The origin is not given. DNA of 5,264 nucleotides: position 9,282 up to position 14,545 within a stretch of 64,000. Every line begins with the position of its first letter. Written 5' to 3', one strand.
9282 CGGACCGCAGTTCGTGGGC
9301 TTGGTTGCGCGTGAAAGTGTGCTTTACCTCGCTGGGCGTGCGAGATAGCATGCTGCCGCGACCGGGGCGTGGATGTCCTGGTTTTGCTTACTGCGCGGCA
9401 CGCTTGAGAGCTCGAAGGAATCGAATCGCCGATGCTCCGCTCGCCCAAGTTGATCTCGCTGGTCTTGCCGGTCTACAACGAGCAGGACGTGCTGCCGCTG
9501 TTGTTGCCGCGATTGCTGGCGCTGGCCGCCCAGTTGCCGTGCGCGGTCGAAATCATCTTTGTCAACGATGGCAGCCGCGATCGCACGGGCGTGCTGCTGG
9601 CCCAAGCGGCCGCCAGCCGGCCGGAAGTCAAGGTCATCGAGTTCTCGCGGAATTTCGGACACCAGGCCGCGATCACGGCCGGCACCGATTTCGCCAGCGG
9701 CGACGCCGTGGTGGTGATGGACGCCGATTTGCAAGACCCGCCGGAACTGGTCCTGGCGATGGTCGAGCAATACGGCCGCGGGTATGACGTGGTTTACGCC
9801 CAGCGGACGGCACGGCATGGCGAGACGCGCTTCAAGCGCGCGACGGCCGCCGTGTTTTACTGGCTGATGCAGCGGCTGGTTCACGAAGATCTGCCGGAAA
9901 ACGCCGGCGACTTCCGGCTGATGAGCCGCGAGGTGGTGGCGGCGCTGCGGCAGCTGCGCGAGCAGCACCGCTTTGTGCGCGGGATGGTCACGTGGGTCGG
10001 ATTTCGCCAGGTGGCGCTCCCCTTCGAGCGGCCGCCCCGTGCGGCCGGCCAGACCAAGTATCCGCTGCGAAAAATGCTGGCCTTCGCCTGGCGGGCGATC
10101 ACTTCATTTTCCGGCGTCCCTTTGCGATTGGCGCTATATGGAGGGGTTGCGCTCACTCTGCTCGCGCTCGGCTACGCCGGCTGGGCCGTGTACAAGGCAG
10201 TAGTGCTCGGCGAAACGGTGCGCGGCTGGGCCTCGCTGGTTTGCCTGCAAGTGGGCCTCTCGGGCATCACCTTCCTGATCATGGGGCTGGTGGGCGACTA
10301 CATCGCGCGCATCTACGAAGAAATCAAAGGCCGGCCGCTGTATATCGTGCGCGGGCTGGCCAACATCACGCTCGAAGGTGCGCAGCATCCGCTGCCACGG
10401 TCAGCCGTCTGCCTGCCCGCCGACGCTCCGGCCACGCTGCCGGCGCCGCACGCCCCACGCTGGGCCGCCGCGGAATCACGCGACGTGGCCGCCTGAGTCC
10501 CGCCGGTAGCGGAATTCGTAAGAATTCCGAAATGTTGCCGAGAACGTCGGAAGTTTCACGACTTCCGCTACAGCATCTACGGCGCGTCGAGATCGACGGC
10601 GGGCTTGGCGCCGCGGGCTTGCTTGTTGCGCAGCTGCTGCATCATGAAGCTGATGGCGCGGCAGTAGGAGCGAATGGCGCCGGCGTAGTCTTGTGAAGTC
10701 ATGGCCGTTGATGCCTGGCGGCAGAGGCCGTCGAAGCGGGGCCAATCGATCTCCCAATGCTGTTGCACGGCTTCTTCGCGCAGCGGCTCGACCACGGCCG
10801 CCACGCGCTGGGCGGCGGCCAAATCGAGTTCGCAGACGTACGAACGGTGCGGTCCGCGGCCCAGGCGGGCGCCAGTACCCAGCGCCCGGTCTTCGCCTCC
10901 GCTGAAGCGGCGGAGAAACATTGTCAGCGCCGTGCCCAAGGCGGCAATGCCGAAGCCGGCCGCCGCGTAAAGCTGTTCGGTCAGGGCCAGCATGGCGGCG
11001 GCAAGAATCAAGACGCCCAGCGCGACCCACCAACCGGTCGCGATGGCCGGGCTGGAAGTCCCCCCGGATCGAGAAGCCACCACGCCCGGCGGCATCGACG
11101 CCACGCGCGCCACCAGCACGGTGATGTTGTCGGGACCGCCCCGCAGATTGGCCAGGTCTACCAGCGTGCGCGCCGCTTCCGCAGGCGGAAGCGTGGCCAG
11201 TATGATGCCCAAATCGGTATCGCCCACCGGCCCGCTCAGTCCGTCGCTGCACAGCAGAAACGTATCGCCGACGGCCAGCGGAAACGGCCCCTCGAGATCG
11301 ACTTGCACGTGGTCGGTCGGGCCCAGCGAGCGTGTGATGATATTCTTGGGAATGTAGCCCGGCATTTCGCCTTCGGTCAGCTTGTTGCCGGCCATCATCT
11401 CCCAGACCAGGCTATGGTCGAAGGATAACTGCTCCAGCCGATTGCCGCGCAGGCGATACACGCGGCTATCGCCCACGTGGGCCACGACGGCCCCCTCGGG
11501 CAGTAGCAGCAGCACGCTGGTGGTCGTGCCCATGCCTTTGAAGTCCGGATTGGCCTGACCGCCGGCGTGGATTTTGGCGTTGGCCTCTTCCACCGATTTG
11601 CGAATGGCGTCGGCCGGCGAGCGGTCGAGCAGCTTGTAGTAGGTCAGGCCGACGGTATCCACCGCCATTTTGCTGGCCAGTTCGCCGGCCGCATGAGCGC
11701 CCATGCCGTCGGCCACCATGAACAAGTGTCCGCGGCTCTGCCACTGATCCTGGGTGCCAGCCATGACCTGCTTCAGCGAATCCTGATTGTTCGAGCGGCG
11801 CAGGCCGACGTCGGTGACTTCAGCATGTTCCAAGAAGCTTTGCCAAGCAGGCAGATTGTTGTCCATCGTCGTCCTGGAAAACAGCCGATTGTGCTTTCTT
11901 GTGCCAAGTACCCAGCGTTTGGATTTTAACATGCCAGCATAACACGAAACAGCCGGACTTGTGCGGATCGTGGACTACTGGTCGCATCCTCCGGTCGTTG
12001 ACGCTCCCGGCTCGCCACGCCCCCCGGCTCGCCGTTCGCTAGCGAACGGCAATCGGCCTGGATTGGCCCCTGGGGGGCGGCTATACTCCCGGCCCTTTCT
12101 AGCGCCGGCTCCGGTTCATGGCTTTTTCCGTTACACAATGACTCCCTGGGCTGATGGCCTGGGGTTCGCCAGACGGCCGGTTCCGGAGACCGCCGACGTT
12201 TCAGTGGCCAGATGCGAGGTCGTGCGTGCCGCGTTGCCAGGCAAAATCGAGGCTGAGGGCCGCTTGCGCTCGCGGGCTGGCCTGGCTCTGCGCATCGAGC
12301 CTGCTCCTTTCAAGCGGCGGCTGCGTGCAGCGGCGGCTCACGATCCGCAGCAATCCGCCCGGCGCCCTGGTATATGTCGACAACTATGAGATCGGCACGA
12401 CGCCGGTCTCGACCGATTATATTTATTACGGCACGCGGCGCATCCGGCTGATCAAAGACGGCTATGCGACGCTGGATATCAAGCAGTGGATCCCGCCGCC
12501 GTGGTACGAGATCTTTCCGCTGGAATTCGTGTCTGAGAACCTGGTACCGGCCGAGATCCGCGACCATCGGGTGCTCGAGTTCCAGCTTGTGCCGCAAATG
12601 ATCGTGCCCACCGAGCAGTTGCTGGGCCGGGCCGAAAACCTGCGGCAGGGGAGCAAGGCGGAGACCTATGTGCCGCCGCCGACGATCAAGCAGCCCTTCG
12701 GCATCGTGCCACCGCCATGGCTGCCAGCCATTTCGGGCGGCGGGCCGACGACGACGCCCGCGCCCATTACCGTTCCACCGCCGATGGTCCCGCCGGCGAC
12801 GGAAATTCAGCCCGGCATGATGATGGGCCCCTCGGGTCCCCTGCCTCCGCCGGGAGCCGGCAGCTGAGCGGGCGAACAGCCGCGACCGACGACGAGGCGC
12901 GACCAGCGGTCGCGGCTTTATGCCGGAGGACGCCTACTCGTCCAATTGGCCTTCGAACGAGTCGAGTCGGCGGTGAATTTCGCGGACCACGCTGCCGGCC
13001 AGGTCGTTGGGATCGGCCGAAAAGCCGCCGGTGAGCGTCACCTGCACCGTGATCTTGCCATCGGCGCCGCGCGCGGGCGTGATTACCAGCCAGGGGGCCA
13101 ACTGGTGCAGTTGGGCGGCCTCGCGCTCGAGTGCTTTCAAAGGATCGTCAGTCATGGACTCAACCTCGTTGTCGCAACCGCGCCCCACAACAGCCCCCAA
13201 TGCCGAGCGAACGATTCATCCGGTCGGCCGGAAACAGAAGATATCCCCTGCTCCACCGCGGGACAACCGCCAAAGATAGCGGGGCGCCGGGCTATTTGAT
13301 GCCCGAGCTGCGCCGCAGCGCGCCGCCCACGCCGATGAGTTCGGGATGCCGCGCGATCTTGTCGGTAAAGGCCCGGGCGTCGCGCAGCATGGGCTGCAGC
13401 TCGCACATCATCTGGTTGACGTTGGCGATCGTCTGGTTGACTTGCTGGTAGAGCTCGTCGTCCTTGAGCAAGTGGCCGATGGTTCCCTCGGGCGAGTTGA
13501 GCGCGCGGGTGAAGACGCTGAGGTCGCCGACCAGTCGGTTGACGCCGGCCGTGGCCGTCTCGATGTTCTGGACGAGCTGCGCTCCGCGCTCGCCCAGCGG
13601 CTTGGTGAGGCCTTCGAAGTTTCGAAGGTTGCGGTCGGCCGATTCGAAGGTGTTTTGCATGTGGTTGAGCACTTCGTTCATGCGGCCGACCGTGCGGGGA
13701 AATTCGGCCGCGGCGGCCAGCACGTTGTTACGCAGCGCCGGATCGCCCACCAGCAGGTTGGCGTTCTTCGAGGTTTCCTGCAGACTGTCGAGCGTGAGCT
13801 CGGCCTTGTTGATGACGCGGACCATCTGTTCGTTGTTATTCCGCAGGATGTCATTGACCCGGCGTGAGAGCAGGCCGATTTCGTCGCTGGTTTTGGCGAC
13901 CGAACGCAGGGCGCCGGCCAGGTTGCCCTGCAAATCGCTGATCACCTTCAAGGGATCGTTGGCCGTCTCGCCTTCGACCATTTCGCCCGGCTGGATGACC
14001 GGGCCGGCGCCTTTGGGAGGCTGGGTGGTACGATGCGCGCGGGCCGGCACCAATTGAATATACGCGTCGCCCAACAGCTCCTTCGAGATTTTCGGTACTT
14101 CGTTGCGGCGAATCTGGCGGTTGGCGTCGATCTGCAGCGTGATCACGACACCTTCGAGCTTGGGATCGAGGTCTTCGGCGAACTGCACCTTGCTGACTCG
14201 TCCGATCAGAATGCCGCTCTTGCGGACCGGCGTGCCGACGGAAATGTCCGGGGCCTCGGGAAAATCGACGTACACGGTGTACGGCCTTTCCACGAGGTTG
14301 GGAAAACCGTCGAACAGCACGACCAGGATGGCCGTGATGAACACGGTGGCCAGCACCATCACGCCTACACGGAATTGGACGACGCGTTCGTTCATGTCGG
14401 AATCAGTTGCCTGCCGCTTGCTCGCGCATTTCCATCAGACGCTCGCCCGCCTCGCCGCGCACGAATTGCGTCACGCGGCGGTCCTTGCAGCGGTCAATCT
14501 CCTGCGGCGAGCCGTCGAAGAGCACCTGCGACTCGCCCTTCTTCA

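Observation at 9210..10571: Two 66-bp GTAG–hairpin doublets (REP/REPIN architecture, GNRA loops) bracket the GT2 gene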

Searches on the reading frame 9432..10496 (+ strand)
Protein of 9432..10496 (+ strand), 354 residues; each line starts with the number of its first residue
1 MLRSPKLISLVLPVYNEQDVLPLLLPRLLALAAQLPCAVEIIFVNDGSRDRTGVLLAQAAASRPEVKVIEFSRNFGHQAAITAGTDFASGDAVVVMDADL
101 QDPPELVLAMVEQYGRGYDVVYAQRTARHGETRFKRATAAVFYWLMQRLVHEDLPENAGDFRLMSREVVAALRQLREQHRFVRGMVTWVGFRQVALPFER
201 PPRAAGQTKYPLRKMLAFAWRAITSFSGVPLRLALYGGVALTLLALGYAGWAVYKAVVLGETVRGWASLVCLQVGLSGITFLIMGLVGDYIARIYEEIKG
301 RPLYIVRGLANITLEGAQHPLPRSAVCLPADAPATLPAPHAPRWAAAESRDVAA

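Call 10: search_protein_families(library=pfam, proteins=[window:9432-10496:+])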
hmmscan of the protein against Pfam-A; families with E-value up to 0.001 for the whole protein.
window:9432-10496:+ (354 aa): 2 families
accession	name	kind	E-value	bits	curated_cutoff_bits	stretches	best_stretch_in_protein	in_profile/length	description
PF00535.33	Glycos_transf_2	-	3.2e-32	112.2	23.3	1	9-170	1-165/168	Glycosyl transferase family 2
PF10111.15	Glyco_tranf_2_2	-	0.00095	19.2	27.3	0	9-99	1-91/276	Glycosyltransferase like family 2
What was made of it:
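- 9432..10496 (+): GT2 gene (polyprenyl-phosphate glycosyltransferase type) between the two doublets; context only, not part of the element. Pfam Glycos_transf_2, 3.2e-32 (call 10).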

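Call 11: find_encoding_contigs(protein=window:9432-10496:+, flank=10000, max_places=6)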
Protein window:9432-10496:+ (354 aa): 6 contigs read that carry it; 6 places shown.
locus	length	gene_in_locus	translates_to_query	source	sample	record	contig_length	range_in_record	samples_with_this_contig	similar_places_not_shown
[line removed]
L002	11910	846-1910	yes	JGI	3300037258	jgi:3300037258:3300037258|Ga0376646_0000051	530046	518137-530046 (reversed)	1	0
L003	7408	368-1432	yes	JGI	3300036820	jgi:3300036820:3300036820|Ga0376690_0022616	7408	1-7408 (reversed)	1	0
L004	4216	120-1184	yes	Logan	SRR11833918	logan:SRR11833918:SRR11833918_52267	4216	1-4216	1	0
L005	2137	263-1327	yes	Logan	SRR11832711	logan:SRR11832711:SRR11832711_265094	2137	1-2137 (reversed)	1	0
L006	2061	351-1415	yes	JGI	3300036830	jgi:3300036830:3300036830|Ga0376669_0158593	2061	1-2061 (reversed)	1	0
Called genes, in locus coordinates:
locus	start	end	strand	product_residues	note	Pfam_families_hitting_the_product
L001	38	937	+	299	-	-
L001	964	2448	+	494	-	-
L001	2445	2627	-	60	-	-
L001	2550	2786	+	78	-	-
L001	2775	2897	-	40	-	-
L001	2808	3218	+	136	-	-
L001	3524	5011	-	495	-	PF00072:Response_reg, PF00158:Sigma54_activat, PF01078:Mg_chelatase (faint), PF14532:Sigma54_activ_2, PF00004:AAA (faint), PF07728:AAA_5 (weak), PF25601:AAA_lid_14, PF02954:HTH_8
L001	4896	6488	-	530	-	PF00672:HAMP, PF00512:HisKA, PF02518:HATPase_c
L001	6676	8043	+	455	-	PF13350:Y_phosphatase3 (faint), PF22741:PTP-NADK (weak), PF03162:Y_phosphatase2 (weak)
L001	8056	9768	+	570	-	PF13231:PMT_2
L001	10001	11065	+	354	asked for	PF00535:Glycos_transf_2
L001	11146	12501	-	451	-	PF00481:PP2C, PF13672:PP2C_2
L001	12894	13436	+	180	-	PF08308:PEGA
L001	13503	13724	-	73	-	-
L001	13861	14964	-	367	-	PF02470:MlaD, PF06103:DUF948 (faint), PF28544:Helical_needle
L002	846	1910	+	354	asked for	PF00535:Glycos_transf_2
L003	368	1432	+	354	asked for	PF00535:Glycos_transf_2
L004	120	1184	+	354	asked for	PF00535:Glycos_transf_2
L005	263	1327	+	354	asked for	PF00535:Glycos_transf_2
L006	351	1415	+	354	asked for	PF00535:Glycos_transf_2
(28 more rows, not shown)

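Call 57: find_homologous_proteins(query=window:9432-10496:+, max_evalue=1e-40)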
Query window:9432-10496:+ (354 aa): 8000 proteins with E <= 1e-40 among 8000 candidates; the best 120 are listed.
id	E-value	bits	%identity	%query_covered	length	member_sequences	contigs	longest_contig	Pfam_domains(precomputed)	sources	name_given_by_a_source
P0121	2.0e-216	736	93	97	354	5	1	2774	PF00535.33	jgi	jgi:dolichol-phosphate mannosyltransferase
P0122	4.5e-190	649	84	100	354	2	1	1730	PF00535.33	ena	-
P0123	8.2e-190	648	84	99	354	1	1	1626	PF00535.33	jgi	jgi:dolichol-phosphate mannosyltransferase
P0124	1.9e-178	611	87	89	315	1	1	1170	PF00535.33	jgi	jgi:dolichol-phosphate mannosyltransferase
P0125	8.3e-155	533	71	94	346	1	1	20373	PF00535.33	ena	-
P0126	4.4e-153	528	71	94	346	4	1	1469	PF00535.33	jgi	jgi:polyisoprenyl-phosphate glycosyltransferase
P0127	1.8e-147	509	68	95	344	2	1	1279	PF00535.33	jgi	-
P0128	3.8e-146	505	69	96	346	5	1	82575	PF00535.33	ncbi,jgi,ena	jgi:dolichol-phosphate mannosyltransferase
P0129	6.6e-146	504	68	96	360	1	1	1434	PF00535.33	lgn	-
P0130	4.0e-141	488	65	95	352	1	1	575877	PF00535.33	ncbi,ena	-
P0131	6.3e-140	484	69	88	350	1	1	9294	PF00535.33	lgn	-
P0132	3.6e-139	482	66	99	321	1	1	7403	PF00535.33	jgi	jgi:dolichol-phosphate mannosyltransferase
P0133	7.9e-139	481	68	88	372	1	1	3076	PF13641.13,PF00535.33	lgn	-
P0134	1.5e-138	480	66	92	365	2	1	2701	PF00535.33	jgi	jgi:dolichol-phosphate mannosyltransferase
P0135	5.3e-138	478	63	97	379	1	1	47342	PF00535.33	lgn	-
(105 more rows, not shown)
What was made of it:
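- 9432..10496 (+): JGI names for homologues are in call 57.
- GT2 homologues are widespread chromosomal genes in Pirellulales and other Planctomycetes (call 57).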

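Call 58: find_encoding_contigs(protein=P0121, flank=3000, max_places=3)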
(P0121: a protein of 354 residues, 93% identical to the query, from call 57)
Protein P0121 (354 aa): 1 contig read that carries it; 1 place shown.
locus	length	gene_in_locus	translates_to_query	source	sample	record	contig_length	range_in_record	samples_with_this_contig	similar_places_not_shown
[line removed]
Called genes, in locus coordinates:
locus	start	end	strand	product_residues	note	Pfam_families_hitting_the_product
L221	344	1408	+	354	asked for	PF00535:Glycos_transf_2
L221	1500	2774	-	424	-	?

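Call 59: find_encoding_contigs(protein=P0122, flank=3000, max_places=3)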
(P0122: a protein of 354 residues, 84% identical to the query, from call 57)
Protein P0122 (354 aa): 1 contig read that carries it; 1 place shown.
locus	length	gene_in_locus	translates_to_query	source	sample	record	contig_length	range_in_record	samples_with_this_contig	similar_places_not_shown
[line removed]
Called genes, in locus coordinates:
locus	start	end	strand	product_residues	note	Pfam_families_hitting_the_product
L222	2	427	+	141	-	?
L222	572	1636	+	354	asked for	PF00535:Glycos_transf_2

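Call 60: find_encoding_contigs(protein=P0125, flank=4000, max_places=3)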
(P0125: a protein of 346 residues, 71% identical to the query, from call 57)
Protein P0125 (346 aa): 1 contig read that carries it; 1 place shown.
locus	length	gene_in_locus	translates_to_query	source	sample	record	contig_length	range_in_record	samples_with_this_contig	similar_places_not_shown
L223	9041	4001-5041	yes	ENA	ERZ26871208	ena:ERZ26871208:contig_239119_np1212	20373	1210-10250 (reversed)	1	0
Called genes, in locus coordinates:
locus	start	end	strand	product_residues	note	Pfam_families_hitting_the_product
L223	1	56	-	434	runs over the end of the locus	PF00072:Response_reg, PF00004:AAA (faint), PF00158:Sigma54_activat, PF01078:Mg_chelatase (faint), PF14532:Sigma54_activ_2, PF25601:AAA_lid_14, PF02954:HTH_8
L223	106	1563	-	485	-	PF00672:HAMP, PF00512:HisKA, PF02518:HATPase_c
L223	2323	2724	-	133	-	-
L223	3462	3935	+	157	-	-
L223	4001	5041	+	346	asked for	PF00535:Glycos_transf_2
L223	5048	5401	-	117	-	-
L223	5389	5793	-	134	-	-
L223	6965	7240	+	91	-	-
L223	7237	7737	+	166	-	-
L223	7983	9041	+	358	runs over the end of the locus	PF13458:Peripla_BP_6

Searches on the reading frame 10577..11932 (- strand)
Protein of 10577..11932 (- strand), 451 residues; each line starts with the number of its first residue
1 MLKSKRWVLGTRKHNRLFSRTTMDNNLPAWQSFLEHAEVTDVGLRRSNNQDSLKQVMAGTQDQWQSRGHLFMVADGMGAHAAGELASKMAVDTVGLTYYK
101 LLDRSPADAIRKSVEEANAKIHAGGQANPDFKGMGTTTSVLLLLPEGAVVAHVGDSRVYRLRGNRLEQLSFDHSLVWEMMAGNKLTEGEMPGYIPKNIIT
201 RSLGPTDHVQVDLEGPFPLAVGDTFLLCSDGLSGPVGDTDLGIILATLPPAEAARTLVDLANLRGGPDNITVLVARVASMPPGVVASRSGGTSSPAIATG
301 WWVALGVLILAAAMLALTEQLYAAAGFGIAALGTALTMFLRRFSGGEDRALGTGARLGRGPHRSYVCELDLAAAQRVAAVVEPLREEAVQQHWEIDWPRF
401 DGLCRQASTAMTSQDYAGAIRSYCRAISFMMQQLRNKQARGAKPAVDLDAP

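Call 10: search_protein_families(library=pfam, proteins=[window:10577-11932:-])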
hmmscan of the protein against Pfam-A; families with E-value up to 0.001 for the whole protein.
window:10577-11932:- (451 aa): 2 families
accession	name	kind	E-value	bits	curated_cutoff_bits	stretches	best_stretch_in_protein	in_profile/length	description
PF13672.11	PP2C_2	-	1.9e-14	54.1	24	1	47-233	10-175/209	Protein phosphatase 2C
PF00481.26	PP2C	-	7e-09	36.2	20.3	1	45-174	11-141/255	Protein phosphatase 2C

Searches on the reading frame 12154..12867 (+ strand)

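Call 10: search_protein_families(library=pfam, proteins=[window:12154-12867:+])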
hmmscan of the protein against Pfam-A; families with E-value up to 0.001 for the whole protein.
window:12154-12867:+ (237 aa): 1 family
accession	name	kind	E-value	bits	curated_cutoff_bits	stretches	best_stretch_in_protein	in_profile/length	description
PF08308.17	PEGA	-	4.5e-12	46.1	20.8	1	62-107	4-49/71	PEGA domain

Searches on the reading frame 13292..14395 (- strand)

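Call 10: search_protein_families(library=pfam, proteins=[window:13292-14395:-])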
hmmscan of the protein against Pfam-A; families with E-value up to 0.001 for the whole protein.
window:13292-14395:- (367 aa): 3 families
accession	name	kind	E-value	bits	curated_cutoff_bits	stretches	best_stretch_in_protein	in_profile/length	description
PF02470.25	MlaD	-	1.5e-14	54.5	25.1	1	37-117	1-80/81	MlaD protein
PF06103.16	DUF948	-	9.7e-07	29.3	37.2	0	240-303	18-81/89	Bacterial protein of unknown function (DUF948)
PF11887.13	Mce4_CUP1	-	9.5e-05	22.5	32.6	0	152-215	115-171/222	Cholesterol uptake porter CUP1 of Mce4, putative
